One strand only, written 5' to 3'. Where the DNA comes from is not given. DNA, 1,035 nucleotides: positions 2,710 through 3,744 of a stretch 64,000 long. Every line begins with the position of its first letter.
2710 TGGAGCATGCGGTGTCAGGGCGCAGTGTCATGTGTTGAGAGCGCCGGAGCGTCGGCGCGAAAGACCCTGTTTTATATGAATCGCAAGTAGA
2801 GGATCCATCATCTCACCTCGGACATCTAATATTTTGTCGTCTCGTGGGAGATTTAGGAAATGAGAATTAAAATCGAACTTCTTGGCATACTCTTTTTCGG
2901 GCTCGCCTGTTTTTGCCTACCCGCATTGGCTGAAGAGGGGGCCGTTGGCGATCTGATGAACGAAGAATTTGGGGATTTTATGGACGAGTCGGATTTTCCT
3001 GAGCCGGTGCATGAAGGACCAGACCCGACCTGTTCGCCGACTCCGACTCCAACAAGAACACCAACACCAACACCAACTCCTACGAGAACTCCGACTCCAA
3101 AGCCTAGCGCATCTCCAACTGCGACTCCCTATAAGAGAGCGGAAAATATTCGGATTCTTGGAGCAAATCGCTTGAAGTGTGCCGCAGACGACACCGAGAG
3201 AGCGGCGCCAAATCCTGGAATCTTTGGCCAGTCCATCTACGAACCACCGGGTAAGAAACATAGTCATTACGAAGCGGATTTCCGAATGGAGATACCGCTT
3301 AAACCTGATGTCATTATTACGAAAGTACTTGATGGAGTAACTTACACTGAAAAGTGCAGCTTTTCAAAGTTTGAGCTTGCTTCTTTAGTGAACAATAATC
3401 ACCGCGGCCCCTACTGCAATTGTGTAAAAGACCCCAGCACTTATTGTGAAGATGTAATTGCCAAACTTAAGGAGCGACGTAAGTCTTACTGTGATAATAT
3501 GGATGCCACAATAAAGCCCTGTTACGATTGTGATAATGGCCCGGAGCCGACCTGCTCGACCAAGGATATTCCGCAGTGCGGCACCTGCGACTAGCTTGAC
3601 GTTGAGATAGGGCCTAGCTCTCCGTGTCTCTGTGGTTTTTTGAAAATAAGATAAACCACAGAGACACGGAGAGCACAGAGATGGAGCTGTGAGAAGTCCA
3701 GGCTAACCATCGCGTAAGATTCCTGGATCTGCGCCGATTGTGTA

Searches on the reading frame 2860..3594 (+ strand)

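Call 70: search_protein_families(library=pfam, proteins=[window:2860-3594:+], max_evalue=1)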
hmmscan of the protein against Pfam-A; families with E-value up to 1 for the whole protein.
window:2860-3594:+ (244 aa): 1 family
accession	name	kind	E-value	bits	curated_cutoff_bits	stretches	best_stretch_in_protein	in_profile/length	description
PF17562.7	Styelin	-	0.41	11.5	27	1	27-43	30-46/59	Styelin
